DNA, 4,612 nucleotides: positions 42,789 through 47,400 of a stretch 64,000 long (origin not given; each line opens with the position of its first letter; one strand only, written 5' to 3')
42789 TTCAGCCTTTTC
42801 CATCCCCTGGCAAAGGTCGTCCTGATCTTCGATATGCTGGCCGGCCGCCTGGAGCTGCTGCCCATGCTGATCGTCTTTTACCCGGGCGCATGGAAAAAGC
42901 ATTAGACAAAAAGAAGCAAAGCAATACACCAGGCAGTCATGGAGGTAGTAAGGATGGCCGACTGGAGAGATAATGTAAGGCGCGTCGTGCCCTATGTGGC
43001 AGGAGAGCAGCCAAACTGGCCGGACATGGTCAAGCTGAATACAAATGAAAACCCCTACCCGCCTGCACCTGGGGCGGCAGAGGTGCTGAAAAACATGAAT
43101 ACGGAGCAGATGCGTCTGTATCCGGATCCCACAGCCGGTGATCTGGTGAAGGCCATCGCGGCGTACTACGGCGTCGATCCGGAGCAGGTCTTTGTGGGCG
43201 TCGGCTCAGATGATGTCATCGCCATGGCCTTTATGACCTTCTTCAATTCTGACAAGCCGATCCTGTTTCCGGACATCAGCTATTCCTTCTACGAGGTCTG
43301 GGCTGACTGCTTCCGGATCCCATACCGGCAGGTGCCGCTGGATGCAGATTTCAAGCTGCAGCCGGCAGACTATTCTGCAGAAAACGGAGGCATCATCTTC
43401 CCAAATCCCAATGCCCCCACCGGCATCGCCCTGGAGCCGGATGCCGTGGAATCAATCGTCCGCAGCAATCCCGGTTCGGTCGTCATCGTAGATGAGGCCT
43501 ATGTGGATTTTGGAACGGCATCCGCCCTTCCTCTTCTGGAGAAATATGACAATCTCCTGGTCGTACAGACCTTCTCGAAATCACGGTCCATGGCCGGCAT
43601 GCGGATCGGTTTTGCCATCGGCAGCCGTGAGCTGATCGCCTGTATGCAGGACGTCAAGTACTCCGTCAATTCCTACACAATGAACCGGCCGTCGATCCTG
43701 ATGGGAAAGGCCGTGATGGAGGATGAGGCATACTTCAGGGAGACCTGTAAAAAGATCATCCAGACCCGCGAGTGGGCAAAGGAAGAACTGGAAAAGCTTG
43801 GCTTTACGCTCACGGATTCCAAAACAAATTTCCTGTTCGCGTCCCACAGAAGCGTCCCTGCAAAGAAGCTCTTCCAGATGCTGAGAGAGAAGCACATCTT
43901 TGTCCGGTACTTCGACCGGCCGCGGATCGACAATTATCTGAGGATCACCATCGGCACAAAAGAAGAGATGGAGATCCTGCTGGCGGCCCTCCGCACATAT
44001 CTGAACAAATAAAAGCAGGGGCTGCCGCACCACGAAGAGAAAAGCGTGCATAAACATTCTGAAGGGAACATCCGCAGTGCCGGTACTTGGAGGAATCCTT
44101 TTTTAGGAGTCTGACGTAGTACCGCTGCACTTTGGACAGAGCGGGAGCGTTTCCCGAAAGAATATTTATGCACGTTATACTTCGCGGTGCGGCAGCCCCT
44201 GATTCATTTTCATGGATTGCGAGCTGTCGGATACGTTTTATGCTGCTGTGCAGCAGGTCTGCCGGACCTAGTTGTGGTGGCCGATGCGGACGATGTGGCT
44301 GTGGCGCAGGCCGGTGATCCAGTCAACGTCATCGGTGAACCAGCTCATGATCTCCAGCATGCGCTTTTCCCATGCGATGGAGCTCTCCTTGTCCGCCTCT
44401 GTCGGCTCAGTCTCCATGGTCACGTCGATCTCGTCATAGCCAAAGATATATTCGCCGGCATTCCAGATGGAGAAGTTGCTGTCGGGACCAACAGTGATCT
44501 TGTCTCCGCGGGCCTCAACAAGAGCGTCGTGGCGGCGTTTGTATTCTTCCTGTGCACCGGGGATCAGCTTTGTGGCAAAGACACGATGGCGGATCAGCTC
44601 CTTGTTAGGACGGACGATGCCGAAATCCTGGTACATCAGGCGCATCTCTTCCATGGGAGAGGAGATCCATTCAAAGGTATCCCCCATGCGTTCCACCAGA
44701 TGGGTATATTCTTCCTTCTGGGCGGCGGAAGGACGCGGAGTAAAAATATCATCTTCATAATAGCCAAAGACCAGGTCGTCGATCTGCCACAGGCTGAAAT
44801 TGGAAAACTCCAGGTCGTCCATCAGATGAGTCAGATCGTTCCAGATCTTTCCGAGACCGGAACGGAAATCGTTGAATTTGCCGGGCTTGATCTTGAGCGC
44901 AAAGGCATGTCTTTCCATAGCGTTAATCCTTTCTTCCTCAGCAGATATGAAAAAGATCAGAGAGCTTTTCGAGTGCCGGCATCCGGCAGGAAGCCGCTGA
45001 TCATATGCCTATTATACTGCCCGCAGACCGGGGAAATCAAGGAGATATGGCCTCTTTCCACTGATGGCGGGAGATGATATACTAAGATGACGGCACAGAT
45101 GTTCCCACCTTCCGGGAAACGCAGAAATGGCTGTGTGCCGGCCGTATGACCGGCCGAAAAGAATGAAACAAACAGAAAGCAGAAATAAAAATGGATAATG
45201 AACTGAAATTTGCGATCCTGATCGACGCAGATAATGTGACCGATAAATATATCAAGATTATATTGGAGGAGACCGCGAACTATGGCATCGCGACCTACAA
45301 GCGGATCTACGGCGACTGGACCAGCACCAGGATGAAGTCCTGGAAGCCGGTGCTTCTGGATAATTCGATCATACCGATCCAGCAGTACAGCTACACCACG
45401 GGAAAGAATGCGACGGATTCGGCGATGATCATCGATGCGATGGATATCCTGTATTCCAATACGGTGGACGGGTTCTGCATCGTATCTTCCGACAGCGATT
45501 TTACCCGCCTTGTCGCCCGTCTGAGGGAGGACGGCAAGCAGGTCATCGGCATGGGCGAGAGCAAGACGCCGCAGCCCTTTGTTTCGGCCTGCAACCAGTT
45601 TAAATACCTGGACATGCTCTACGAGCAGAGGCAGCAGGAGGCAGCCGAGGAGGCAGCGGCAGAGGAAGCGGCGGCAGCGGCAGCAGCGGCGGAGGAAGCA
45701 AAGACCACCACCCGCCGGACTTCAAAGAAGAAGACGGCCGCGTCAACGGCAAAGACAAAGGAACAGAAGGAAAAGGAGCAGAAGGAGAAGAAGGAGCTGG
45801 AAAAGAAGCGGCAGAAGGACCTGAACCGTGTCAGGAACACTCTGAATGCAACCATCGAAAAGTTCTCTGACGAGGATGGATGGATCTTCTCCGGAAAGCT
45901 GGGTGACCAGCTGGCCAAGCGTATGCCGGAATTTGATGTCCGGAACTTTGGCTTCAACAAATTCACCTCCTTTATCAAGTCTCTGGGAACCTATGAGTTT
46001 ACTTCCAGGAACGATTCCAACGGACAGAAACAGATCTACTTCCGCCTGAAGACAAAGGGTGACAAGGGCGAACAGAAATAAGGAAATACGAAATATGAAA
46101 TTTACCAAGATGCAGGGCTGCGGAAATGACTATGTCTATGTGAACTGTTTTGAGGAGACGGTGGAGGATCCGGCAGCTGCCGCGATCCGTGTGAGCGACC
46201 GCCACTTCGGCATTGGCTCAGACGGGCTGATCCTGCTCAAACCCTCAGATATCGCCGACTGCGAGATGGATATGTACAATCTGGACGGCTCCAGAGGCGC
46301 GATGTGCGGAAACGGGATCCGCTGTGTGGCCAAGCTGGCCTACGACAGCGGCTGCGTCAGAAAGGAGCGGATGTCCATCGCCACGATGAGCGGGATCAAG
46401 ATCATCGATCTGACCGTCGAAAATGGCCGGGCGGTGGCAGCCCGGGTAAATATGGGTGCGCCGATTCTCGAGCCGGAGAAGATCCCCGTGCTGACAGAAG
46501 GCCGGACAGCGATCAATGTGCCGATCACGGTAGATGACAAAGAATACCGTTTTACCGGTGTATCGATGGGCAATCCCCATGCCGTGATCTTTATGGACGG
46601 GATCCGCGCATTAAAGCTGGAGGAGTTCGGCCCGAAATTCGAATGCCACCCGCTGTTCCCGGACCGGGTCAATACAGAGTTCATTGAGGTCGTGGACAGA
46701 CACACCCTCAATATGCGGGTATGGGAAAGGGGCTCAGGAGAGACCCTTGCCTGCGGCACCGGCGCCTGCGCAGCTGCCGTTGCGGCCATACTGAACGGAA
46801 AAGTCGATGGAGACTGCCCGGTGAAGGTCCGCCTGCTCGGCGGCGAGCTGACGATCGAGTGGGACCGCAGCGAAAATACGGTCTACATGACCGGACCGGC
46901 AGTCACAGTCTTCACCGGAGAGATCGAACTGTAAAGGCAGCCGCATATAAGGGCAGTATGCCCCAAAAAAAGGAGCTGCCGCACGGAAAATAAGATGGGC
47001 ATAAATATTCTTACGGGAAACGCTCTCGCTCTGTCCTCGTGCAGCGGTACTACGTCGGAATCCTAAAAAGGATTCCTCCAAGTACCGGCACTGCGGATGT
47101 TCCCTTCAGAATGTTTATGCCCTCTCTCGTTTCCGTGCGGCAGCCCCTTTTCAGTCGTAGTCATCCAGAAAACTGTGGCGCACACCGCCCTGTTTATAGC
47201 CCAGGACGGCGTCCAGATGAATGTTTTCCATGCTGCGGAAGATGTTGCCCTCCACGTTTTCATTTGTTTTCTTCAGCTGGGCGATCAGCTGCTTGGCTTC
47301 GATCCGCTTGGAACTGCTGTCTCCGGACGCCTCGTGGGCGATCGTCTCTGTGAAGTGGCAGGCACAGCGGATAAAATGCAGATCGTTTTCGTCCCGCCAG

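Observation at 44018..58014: R2: a ~150-nt TIR-bearing repeat (3 copies) always nested in the loop of a gene-end terminator hairpin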

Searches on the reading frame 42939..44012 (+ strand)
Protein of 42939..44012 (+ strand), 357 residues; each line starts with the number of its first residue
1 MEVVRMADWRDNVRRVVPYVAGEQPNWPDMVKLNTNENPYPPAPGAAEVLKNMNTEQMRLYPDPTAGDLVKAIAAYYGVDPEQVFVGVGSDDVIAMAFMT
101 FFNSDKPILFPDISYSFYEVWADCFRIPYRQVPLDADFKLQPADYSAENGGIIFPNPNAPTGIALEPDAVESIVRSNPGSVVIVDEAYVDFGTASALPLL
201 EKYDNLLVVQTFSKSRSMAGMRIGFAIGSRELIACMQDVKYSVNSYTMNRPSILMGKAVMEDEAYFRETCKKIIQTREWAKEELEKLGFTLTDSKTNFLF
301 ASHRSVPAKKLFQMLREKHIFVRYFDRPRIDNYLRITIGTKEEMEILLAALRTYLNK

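Call 13: search_protein_families(library=pfam, proteins=[window:42939-44012:+])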
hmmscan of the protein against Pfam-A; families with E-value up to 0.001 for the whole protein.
window:42939-44012:+ (357 aa): 1 family
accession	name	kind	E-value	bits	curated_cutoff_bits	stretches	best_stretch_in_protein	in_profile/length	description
PF00155.27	Aminotran_1_2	-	1.8e-59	202.2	19.7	1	29-351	2-361/361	Aminotransferase class I and II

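Call 61: find_homologous_proteins(query=window:42939-44012:+, max_evalue=1e-80)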
Query window:42939-44012:+ (357 aa): 7997 proteins with E <= 1e-80 among 8000 candidates; the best 120 are listed.
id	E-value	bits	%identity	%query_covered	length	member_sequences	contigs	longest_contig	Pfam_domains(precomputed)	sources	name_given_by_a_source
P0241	3.1e-235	798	99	99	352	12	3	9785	PF00155.28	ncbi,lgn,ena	-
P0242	1.4e-233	792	99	99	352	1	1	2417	PF00155.28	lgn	-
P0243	6.9e-183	626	78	98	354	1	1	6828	PF00155.28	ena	-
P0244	4.3e-177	606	75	97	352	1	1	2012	PF00155.28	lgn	-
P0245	4.4e-173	593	72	98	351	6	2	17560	PF00155.28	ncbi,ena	-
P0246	2.2e-172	591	72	98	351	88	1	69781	PF00155.28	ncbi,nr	ncbi:MAG: histidinol-phosphate transaminase [Lachnospiraceae bacterium]|nr:histidinol-phosphate tran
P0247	1.8e-171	588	71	98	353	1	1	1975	PF00155.28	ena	-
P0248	1.5e-169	582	57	99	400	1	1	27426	PF00155.28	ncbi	-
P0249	2.0e-169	581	69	99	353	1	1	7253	PF00155.28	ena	-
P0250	1.7e-166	572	70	98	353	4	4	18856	PF00155.28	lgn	-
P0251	2.7e-166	571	68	99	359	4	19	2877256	PF00155.28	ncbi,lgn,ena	-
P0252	1.3e-165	569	69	97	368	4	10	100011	PF00155.28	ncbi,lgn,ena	-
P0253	3.1e-165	567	70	99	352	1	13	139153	PF00155.28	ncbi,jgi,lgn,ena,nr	ncbi:MAG: histidinol-phosphate transaminase [Eubacterium sp.]|nr:histidinol-phosphate transaminase [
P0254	3.3e-165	567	68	99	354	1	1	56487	PF00155.28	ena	-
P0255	5.7e-165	567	69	99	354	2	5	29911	PF00155.28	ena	-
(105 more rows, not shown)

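Call 62: find_encoding_contigs(protein=P0243, flank=5000, max_places=4)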
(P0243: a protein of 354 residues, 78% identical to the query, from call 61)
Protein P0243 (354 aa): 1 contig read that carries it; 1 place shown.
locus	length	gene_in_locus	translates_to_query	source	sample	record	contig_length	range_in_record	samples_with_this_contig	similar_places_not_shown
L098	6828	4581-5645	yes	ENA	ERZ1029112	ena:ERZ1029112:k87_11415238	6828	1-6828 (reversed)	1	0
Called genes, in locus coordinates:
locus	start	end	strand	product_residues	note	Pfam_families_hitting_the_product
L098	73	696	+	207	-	PF12822:ECF_trnsprt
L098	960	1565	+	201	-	PF00293:NUDIX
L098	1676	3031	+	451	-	PF01488:Shikimate_DH (faint), PF02254:TrkA_N, PF03807:F420_oxidored (faint), PF13241:NAD_binding_7 (weak), PF02080:TrkA_C, PF02254:TrkA_N, PF02080:TrkA_C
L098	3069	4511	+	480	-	PF02386:TrkH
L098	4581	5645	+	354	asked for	PF00155:Aminotran_1_2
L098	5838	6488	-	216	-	PF05336:rhaM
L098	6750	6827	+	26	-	?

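Call 63: find_encoding_contigs(protein=P0245, flank=5000, max_places=4)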
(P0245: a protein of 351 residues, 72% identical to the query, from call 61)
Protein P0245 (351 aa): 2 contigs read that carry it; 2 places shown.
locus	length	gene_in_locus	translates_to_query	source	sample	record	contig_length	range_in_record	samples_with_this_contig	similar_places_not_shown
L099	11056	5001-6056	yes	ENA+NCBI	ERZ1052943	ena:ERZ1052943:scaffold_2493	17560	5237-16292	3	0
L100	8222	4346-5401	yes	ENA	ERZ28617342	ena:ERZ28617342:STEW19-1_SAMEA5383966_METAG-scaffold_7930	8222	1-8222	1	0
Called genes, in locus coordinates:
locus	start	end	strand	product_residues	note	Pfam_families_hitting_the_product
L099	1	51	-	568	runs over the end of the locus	PF00069:Pkinase, PF07714:PK_Tyr_Ser-Thr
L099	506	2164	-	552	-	PF01368:DHH, PF00571:CBS (weak), PF07085:DRTGG, PF02833:DHHA2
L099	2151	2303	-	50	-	-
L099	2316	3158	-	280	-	PF01678:DAP_epimerase, PF02567:PhzC-PhzF, PF01678:DAP_epimerase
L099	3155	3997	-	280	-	PF01936:NYN, PF12872:OST-HTH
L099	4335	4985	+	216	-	PF05336:rhaM (weak)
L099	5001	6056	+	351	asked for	PF00155:Aminotran_1_2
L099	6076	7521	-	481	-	PF02386:TrkH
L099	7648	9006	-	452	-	PF01262:AlaDh_PNT_C (faint), PF01488:Shikimate_DH (faint), PF02254:TrkA_N, PF03807:F420_oxidored (weak), PF13241:NAD_binding_7 (weak), PF02080:TrkA_C, PF02254:TrkA_N, PF02080:TrkA_C, +3 more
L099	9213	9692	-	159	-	PF21711:DCTN5 (weak), PF25084:LbH_EIF2B, PF25087:GMPPB_C, PF14602:Hexapep_2 (weak), PF00132:Hexapep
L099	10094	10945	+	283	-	PF13489:Methyltransf_23, PF01209:Ubie_methyltran, PF08241:Methyltransf_11, PF08242:Methyltransf_12, PF13649:Methyltransf_25, PF13847:Methyltransf_31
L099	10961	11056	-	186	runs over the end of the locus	PF00254:FKBP_C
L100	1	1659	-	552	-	PF01368:DHH, PF00571:CBS (weak), PF07085:DRTGG, PF02833:DHHA2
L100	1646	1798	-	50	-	-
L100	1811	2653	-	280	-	PF01678:DAP_epimerase, PF02567:PhzC-PhzF, PF01678:DAP_epimerase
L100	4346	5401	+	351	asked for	PF00155:Aminotran_1_2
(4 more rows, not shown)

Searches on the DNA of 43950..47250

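Call 14: search_rna_families(source=window, start=43950, end=47250, threshold=evalue, max_evalue=10)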
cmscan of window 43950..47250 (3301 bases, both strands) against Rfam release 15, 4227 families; matches with E-value up to 10: 7.
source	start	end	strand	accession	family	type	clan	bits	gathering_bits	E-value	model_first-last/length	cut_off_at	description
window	44008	44208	-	RF04102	MIR6457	Gene; miRNA;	-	33.3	140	0.00066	1-177/177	no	MIR6457 microRNA precursor family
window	45577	45696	+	RF01975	HOTAIRM1_1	Gene; lncRNA;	-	28.9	70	2.2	1-125/125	no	HOX antisense intergenic RNA myeloid 1 conserved region 1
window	44317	44426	+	RF02169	PVT1_6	Gene; lncRNA;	-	20.1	45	1.8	1-113/113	no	Pvt1 oncogene conserved region 6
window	46377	46453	+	RF02784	SorX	Gene; sRNA;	-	19.5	46.6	0.21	1-73/73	no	Singlet oxygen resistance RNA X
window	45163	45237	-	RF03056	RAGATH-35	Gene; sRNA;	-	17.5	38.9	8.3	1-87/87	no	RAGATH-35 RNA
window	46118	46177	+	RF00087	SNORD26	Gene; snRNA; snoRNA; CD-box;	CL00050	17.1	44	5.1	1-76/76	no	Small nucleolar RNA SNORD26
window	47028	47103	+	RF00675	mir-145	Gene; miRNA;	-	16.9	50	3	1-86/86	no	mir-145 microRNA precursor family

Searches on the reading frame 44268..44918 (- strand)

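Call 13: search_protein_families(library=pfam, proteins=[window:44268-44918:-])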
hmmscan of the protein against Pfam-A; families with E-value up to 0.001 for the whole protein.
window:44268-44918:- (216 aa): 1 family
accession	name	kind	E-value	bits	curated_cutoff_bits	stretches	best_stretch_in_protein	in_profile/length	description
PF05336.19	rhaM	-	5.9e-14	52.6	23.4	2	113-193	3-84/105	L-rhamnose mutarotase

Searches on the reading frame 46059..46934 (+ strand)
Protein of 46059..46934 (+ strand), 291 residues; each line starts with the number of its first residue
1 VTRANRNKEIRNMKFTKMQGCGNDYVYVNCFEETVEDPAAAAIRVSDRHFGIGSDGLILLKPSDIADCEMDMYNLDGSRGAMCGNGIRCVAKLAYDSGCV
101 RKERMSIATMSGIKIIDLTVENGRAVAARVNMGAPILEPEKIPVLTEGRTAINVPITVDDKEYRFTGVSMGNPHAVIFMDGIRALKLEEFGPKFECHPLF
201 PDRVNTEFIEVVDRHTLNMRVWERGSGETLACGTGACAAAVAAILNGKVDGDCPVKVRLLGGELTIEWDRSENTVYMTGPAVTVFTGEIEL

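Call 13: search_protein_families(library=pfam, proteins=[window:46059-46934:+])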
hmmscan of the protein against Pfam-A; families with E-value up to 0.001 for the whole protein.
window:46059-46934:+ (291 aa): 1 family
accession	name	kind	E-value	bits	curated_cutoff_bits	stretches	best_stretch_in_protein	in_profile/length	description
PF01678.24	DAP_epimerase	-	4.8e-62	207.8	34.7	2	168-284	3-121/121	Diaminopimelate epimerase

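Call 15: find_encoding_contigs(protein=window:46059-46934:+, flank=3000, max_places=10)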
Protein window:46059-46934:+ (291 aa): no gene with exactly this product is on record in the collection.

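Call 27: find_homologous_proteins(query=window:46059-46934:+, max_evalue=1e-40)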
Query window:46059-46934:+ (291 aa): 8000 proteins with E <= 1e-40 among 8000 candidates; the best 120 are listed.
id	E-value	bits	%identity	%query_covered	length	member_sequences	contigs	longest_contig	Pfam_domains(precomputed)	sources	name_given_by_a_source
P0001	6.4e-187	638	100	96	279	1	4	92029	PF01678.25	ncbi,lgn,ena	-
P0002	2.1e-186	636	100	96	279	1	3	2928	PF01678.25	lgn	-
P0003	4.4e-186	635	100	96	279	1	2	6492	PF01678.25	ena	-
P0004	1.6e-185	633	99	96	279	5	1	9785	PF01678.25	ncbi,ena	-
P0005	1.3e-155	535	85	96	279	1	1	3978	PF01678.25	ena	-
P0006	3.1e-141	488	60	96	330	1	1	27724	PF01678.25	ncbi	-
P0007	5.8e-138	477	74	96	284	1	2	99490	PF01678.25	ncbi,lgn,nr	ncbi:MAG: diaminopimelate epimerase [Eubacteriales bacterium]|nr:diaminopimelate epimerase [Eubacter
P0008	7.0e-137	473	72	96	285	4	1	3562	PF01678.25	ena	-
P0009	1.0e-136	473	72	96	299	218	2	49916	PF01678.25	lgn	-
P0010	1.2e-135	469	72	96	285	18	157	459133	PF01678.25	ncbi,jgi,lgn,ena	-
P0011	7.4e-135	467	71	96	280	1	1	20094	PF01678.25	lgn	-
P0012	1.3e-134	466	72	96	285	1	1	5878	PF01678.25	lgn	-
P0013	4.1e-134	464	70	96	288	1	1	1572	PF01678.25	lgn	-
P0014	5.4e-134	464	72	96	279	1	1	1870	PF01678.25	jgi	jgi:diaminopimelate epimerase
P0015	7.8e-134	463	71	96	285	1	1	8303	PF01678.25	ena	-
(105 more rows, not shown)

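Call 28: find_encoding_contigs(protein=P0001, flank=4000, max_places=10)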
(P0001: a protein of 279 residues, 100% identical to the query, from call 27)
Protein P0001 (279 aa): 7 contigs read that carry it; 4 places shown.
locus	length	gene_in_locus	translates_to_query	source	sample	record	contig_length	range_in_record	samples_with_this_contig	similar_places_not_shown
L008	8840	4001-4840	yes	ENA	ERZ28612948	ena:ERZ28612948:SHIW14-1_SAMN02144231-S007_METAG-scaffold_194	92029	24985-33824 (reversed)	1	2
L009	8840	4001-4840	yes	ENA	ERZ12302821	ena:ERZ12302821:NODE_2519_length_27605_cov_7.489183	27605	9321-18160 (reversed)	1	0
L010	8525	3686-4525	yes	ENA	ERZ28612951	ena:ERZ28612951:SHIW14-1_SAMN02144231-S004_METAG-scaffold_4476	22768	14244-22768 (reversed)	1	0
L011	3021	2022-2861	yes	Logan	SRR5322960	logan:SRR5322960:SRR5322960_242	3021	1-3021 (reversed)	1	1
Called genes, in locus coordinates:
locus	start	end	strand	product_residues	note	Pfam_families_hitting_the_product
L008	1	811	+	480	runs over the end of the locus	PF02386:TrkH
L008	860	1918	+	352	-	PF00155:Aminotran_1_2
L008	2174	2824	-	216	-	PF05336:rhaM (weak)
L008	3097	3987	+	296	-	PF01936:NYN, PF12872:OST-HTH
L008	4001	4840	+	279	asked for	PF01678:DAP_epimerase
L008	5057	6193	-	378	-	PF00581:Rhodanese, PF01171:ATP_bind_3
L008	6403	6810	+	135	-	PF09719:C_GCAxxG_C_C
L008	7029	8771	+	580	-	PF00069:Pkinase, PF07714:PK_Tyr_Ser-Thr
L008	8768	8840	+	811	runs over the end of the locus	PF19077:Big_13 (faint)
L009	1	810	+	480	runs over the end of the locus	PF02386:TrkH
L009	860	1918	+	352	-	PF00155:Aminotran_1_2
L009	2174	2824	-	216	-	PF05336:rhaM (weak)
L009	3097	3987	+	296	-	PF01936:NYN, PF12872:OST-HTH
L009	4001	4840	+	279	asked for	PF01678:DAP_epimerase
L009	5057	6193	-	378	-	PF00581:Rhodanese, PF01171:ATP_bind_3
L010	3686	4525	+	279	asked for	PF01678:DAP_epimerase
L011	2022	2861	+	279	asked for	PF01678:DAP_epimerase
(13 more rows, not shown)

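Call 29: find_encoding_contigs(protein=P0005, flank=4000, max_places=10)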
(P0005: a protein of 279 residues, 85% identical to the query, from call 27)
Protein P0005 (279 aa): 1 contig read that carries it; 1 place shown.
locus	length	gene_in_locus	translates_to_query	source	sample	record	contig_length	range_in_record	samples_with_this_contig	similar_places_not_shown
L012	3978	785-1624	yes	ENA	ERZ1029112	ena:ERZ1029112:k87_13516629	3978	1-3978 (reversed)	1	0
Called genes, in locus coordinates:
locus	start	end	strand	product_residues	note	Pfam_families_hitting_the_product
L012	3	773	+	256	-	?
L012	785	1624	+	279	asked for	PF01678:DAP_epimerase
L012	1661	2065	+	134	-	PF09719:C_GCAxxG_C_C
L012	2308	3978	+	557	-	?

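Call 43: find_encoding_contigs(protein=P0004, flank=5000, max_places=6)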
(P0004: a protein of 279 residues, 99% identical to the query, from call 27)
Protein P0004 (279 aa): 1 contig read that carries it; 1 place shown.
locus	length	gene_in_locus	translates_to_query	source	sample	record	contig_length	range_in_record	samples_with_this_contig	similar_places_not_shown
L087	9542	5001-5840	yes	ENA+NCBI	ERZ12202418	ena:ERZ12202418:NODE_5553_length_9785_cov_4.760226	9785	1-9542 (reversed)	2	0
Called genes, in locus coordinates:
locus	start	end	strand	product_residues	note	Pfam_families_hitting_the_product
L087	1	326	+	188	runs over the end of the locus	?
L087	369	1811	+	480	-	PF02386:TrkH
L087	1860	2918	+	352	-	PF00155:Aminotran_1_2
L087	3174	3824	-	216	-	PF05336:rhaM (weak)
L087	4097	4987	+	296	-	PF01936:NYN, PF12872:OST-HTH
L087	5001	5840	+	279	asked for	PF01678:DAP_epimerase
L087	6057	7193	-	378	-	PF00581:Rhodanese, PF01171:ATP_bind_3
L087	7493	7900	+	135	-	PF09719:C_GCAxxG_C_C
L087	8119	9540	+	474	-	?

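Call 44: find_encoding_contigs(protein=P0003, flank=5000, max_places=6)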
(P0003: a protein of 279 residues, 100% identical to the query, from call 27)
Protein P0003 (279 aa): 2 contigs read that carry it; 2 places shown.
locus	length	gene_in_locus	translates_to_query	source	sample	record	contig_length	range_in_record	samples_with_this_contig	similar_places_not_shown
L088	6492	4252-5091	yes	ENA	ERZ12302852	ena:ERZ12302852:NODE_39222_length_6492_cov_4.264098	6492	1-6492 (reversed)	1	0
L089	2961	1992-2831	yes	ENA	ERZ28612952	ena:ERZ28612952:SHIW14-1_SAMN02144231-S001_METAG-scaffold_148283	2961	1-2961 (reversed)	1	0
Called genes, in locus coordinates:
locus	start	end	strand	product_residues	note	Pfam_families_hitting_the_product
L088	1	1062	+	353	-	?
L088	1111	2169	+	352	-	PF00155:Aminotran_1_2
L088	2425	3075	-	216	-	PF05336:rhaM (weak)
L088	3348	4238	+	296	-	PF01936:NYN, PF12872:OST-HTH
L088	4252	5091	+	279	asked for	PF01678:DAP_epimerase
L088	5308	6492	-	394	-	?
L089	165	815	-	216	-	PF05336:rhaM (weak)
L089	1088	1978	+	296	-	PF01936:NYN, PF12872:OST-HTH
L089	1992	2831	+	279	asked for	PF01678:DAP_epimerase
